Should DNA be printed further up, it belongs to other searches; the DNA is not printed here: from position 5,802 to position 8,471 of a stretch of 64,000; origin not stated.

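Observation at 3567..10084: Tandem paralogous TM-CarboxypepD_reg-PDZ proteins translationally coupled to an S41 C-terminal processing peptidase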

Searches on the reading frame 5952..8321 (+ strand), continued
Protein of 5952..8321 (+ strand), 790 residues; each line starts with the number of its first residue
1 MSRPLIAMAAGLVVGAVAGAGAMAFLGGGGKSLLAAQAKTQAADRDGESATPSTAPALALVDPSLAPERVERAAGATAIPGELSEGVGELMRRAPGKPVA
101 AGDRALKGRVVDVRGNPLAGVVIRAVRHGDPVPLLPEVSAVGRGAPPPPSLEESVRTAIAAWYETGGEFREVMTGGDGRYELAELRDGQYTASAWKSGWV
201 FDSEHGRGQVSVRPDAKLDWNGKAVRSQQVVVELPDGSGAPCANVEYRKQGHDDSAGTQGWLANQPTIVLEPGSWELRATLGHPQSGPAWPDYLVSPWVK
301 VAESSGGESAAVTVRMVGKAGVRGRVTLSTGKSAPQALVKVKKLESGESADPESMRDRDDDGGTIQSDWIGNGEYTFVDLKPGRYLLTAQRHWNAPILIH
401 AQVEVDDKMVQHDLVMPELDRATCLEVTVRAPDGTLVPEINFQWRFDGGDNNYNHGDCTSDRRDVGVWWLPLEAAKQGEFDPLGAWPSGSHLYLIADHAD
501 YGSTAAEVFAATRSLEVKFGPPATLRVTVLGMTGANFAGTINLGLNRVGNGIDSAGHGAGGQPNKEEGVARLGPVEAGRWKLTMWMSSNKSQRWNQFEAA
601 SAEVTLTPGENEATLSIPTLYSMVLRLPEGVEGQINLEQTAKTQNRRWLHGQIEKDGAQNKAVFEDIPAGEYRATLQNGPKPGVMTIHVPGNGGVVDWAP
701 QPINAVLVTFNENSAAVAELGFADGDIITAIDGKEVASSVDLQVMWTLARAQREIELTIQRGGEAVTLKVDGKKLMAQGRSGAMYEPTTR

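Call 38: find_related_loci(query=A2, collection=metagenome_contigs, flank=8000)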
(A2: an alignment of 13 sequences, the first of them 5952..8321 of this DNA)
Query A2 (790 aa) in metagenome_contigs; peptide patterns used: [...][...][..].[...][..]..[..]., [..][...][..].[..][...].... (x = any residue, [..] = any of these).
299 stretches matched a pattern; 9 encode a relative of the query (tblastn E <= 1e-3); 9 distinct loci.
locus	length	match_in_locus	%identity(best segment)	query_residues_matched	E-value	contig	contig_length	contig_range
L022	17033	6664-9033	62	1-788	0e+0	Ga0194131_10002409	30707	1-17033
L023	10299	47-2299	63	36-788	0e+0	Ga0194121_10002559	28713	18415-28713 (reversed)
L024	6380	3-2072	65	102-790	0e+0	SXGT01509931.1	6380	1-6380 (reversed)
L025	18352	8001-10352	57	1-790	0e+0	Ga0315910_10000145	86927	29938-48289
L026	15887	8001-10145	45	66-790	2e-179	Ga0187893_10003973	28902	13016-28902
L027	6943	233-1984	27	106-700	1e-38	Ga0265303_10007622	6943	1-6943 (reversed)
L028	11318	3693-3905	35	143-214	1e-5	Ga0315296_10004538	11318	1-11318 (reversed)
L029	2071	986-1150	40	713-769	3e-5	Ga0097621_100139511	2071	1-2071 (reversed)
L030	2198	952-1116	40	713-769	3e-5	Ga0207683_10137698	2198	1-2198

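Call 40: find_encoding_contigs(protein=P0002, flank=10000, max_places=2)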
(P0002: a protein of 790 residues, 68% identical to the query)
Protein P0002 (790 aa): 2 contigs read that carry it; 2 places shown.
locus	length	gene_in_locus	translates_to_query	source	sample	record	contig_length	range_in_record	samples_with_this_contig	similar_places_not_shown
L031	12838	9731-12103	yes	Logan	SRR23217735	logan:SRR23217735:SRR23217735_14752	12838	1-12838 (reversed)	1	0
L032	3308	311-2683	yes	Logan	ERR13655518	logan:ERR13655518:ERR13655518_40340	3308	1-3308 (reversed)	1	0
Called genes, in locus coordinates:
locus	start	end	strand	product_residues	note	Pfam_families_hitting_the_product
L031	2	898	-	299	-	?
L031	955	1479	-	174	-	PF00300:His_Phos_1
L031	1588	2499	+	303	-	PF05235:CHAD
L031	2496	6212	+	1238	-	PF13428:TPR_14 (faint), PF14559:TPR_19 (faint)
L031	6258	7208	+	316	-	-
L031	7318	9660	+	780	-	PF13620:CarboxypepD_reg (faint)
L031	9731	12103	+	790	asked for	PF13620:CarboxypepD_reg (faint), PF13180:PDZ_2 (weak)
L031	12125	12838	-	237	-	?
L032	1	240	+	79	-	?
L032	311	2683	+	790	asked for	PF13620:CarboxypepD_reg (faint), PF13180:PDZ_2 (weak)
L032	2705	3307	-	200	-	?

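Call 45: find_homologous_proteins(query=A4, max_evalue=1e-20)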
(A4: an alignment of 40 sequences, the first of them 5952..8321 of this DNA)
Query A4 (40 sequences) (790 aa, profile of the alignment): 28 proteins with E <= 1e-20 among 8000 candidates.
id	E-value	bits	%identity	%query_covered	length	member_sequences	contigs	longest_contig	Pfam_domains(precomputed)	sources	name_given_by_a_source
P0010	5.5e-259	880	34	94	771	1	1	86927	PF13180.13,PF13620.13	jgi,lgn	-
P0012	1.1e-255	869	29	87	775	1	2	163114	PF13180.13,PF13620.13,PF17210.10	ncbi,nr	ncbi:MAG: hypothetical protein HYR85_05735 [Planctomycetes bacterium]|nr:hypothetical protein [Planc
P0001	3.6e-237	808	100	100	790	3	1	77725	PF13180.13,PF13620.13,PF22904.4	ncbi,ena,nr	ncbi:MAG: PDZ domain-containing protein [Myxococcales bacterium]|nr:PDZ domain-containing protein [M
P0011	9.4e-235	800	32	99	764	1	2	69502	PF13620.13,PF17210.10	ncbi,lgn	-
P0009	1.1e-234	799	45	92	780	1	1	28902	PF13620.13,PF22904.4,PF17210.10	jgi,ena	-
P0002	8.4e-222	757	68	100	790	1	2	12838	PF13180.13,PF13620.13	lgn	-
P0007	3.9e-216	738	56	100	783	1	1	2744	PF13620.13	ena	-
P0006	4.4e-214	731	57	100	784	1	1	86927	PF13620.13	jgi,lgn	-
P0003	5.4e-213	728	62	100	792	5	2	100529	PF14686.13,PF13620.13,PF22904.4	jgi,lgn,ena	-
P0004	2.3e-212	726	60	100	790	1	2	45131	PF14686.13,PF13620.13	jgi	jgi:hypothetical protein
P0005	1.1e-210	720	57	100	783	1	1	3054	PF13620.13,PF22904.4,PF17210.10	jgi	-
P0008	1.6e-208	713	47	97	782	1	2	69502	PF13180.13,PF13620.13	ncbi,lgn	-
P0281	4.9e-37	146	37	6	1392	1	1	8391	PF17789.8,PF07210.19,PF08308.18,PF17802.8,PF00775.28,PF13620.13,PF17210.10,PF24107.2,PF10670.16,PF13715.13,PF25020.2,PF22902.3,PF02369.23,PF11974.15,PF14686.13,PF24025.2,PF20598.5,PF15976.12,PF09430.17,PF22904.4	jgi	jgi:protocatechuate 3,4-dioxygenase beta subunit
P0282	1.9e-35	141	31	12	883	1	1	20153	PF13715.13,PF25020.2,PF14686.13,PF16371.13,PF15976.12,PF17802.8,PF23193.2,PF13620.13,PF09430.17,PF22904.4,PF17210.10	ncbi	-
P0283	3.0e-34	137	41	4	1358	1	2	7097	PF17789.8,PF07210.19,PF08308.18,PF17802.8,PF23193.2,PF00775.28,PF13620.13,PF17210.10,PF24107.2,PF10670.16,PF13715.13,PF25020.2,PF02369.23,PF14686.13,PF15976.12,PF09430.17,PF22904.4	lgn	-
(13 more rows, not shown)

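Call 47: search_solved_structures(query=A4, max_evalue=0.01)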
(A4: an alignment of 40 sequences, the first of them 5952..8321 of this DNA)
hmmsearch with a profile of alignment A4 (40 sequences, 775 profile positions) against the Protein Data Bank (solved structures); distinct sequences matched with E-value up to 0.01: 73 (the best 60 are shown).
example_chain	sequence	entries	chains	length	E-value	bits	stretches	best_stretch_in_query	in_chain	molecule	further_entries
3otp_A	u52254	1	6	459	2.6e-10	42.4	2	698-759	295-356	Protease do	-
4a8a_A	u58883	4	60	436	8.9e-10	40.7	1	703-758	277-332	PERIPLASMIC PH-DEPENDENT SERINE ENDOPROTEASE DEGQ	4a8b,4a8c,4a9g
3mh4_A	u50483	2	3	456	1.4e-09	40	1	698-759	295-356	Protease do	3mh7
3mh5_A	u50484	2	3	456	1.4e-09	40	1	698-759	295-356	Protease do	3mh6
9c7v_B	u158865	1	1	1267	1.4e-09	40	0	165-196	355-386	BOS complex subunit NOMO2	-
8kic_D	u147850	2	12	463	1.4e-09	40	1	703-758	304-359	peptidase Do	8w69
5b6l_A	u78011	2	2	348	1.8e-09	39.7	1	704-765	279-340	Putative serine protease HhoA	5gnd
6jjk_A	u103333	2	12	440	3e-09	38.9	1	698-759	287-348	Periplasmic serine endoprotease DegP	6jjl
1ky9_A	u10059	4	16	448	3.1e-09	38.9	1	698-759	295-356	PROTEASE DO | Periplasmic serine endoprotease DegP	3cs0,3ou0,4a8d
2zle_A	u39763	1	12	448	3.1e-09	38.9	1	698-759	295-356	Protease do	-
6jjo_A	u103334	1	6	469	3.4e-09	38.7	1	698-759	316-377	Periplasmic serine endoprotease DegP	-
5t63_A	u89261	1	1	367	4e-09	38.5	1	704-764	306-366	Putative serine protease HhoA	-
5t69_A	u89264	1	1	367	4e-09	38.5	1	704-764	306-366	Putative serine protease HhoA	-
22kg_A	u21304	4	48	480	9.3e-09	37.3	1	698-764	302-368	Probable periplasmic serine endoprotease DegP-like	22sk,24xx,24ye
4ynn_A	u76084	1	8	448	1.2e-08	36.9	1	704-764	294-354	Protease DO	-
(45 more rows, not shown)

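Call 55: list_cluster_members(proteins=[P0139, P0142, P0148, P0156, P0160, P0172, P0185, P0200, P0220, P0254])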
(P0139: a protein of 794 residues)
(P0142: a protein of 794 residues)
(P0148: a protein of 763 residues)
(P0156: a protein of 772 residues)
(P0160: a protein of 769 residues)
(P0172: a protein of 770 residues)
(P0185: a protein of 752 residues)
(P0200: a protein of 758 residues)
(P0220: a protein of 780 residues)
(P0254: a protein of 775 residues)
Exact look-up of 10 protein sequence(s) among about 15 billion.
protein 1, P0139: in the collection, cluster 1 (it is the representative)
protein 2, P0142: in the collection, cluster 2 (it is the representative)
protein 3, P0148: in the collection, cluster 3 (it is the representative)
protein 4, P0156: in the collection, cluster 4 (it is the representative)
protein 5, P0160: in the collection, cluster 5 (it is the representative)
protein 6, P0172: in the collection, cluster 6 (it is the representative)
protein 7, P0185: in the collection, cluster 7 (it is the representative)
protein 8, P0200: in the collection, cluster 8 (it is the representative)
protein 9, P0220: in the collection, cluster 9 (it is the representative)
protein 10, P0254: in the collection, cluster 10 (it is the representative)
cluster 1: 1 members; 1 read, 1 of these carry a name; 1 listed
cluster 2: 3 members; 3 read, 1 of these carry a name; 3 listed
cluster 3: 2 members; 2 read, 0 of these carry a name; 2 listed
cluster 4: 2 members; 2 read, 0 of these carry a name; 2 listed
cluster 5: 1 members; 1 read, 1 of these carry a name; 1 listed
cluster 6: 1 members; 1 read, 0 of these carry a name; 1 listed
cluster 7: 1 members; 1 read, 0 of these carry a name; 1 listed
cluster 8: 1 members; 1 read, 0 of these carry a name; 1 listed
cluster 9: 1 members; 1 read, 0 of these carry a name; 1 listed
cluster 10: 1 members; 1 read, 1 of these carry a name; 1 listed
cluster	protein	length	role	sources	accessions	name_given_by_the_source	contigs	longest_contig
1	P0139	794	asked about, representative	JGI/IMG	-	hypothetical protein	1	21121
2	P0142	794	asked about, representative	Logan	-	-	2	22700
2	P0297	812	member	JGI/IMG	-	hypothetical protein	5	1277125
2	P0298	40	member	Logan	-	-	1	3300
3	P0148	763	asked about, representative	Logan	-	-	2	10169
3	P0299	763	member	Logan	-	-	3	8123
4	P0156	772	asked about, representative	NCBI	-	-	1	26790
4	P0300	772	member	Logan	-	-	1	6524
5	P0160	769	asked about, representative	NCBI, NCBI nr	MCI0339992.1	MAG: hypothetical protein L0216_02380 [Planctomycetales bacterium] | hypothetical protein [Planctomycetales bacterium]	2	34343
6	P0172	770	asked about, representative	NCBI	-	-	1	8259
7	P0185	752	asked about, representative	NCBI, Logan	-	-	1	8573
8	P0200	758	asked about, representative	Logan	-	-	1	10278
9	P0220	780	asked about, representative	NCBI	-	-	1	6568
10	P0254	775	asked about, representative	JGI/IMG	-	hypothetical protein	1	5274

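Call 56: find_encoding_contigs(protein=P0297, flank=8000, max_places=1)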
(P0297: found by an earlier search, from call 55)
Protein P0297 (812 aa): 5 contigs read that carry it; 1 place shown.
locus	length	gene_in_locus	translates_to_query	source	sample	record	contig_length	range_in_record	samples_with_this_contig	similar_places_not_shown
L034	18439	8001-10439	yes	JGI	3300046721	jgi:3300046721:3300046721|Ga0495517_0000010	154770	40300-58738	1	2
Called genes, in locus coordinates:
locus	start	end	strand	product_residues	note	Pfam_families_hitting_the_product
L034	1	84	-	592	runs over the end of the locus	PF16697:Yop-YscD_cpl, PF00498:FHA, PF01590:GAF, PF13185:GAF_2, PF13492:GAF_3, PF00211:Guanylate_cyc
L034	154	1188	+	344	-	PF00498:FHA, PF16697:Yop-YscD_cpl, PF00498:FHA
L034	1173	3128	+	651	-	PF02085:Cytochrom_CIII (faint), PF14537:Cytochrom_c3_2 (faint), PF09699:Paired_CXXCH_1 (faint), PF14522:Cytochrome_C7 (faint)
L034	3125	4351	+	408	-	-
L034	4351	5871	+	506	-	PF00027:cNMP_binding, PF13187:Fer4_9 (faint), PF00037:Fer4 (faint), PF12837:Fer4_6 (faint), PF13237:Fer4_10 (faint), PF13247:Fer4_11 (weak), PF12838:Fer4_7 (weak), PF12797:Fer4_2 (weak)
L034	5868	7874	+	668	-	PF16697:Yop-YscD_cpl (weak), PF02085:Cytochrom_CIII (faint), PF14522:Cytochrome_C7 (faint), PF14537:Cytochrom_c3_2 (faint), PF22113:Mtrc-MtrF_II-IV_dom (faint)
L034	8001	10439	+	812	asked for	PF13620:CarboxypepD_reg (faint), PF22904:NOMO1-like_2nd (faint), PF13180:PDZ_2 (weak)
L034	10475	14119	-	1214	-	PF08309:LVIVD (faint)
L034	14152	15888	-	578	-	-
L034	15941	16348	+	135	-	PF08308:PEGA (weak)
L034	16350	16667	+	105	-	-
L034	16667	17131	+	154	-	-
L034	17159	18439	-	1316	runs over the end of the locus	PF00069:Pkinase, PF07714:PK_Tyr_Ser-Thr, PF03781:FGE-sulfatase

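Call 63: search_protein_families(library=pfam, proteins=[L031:2496-6212:+, L001:3591-5126:+], max_evalue=0.001)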
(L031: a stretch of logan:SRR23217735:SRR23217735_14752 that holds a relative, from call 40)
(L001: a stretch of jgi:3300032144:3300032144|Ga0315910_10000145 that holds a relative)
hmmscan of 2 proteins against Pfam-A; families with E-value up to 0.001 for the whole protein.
L031:2496-6212:+ (1238 aa): 4 families
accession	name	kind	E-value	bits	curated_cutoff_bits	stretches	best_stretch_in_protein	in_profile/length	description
PF13428.12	TPR_14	-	1.1e-07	32.3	23.5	1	28-70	2-44/44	Tetratricopeptide repeat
PF14559.12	TPR_19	-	5.9e-06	27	25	1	38-79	2-43/68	Tetratricopeptide repeat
PF13432.12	TPR_16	-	6.5e-05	23.7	32.7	1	31-81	1-51/65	Tetratricopeptide repeat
PF06439.18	3keto-disac_hyd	-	0.00011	22.8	26.8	1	665-848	2-185/187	3-keto-disaccharide hydrolase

L001:3591-5126:+ (511 aa): 2 families
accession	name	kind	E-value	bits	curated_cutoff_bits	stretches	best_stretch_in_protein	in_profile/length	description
PF01839.29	FG-GAP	-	5.3e-07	29.8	22.1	0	376-405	5-32/37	FG-GAP repeat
PF13517.12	FG-GAP_3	-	2e-06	28.7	26.9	1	219-279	1-61/61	FG-GAP-like repeat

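Call 71: predict_structure(alignment_id=A2)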
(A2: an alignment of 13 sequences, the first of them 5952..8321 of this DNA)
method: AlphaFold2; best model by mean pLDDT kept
length: 790 residues; sequences in the alignment: 13
mean_pLDDT: 74.7   pTM: 0.50
mean pLDDT of the five models: 74.7, 73.3, 72.9, 71.6, 70.7
residues with pLDDT >= 90: 159; 70-90: 408; 50-70: 102; < 50: 121
segments of 3 or more residues with pLDDT < 50: 1-84, 93-98, 129-138, 157-167, 360-362, 642-644
pLDDT, mean of each block of 10 residues (from residue 1): 34 35 30 27 28 30 32 31 49 46 84 87 74 40 60 50 51 88 82 85 75 84 86 90 87 72 84 89 77 89 73 91 88 84 89 73 76 85 92 82 90 88 91 91 84 75 88 82 84 92 91 92 93 70 87 84 86 91 82 67 92 88 85 79 60 76 83 78 79 75 80 72 86 78 66 80 85 66 72
secondary structure, 60 per line:
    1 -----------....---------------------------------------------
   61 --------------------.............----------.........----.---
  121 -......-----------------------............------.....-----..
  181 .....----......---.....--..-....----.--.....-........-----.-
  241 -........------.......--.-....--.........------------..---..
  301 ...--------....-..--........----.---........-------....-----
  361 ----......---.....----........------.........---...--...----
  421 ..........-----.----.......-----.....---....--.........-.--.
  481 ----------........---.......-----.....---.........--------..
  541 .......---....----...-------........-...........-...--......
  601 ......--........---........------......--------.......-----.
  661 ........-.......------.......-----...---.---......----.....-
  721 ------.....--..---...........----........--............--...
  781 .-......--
elements in order (helices of 4 or more, strands of 3 or more residues): H12-15 H81-93 E104-112 E122-127 H151-162 E169-173 E179-185 E190-195 E199-203 E209-212 E220-224 E226-233 E242-249 E256-262 E267-270 E273-281 E299-303 E312-315 E321-328 E337-344 H352-355 E365-370 E374-378 E383-390 E397-405 E409-411 E414-416 E424-430 E441-447 E453-457 E461-464 E467-471 H472-475 E491-498 E502-508 E514-518 E522-530 E539-547 H551-554 E559-561 E569-576 E578-588 E595-606 E609-616 E620-627 E634-639 E648-654 E660-668 E670-676 E683-689 E695-697 E705-710 H715-719 E727-731 H739-749 E754-761 E764-771 H772-775 H778-781 E783-788
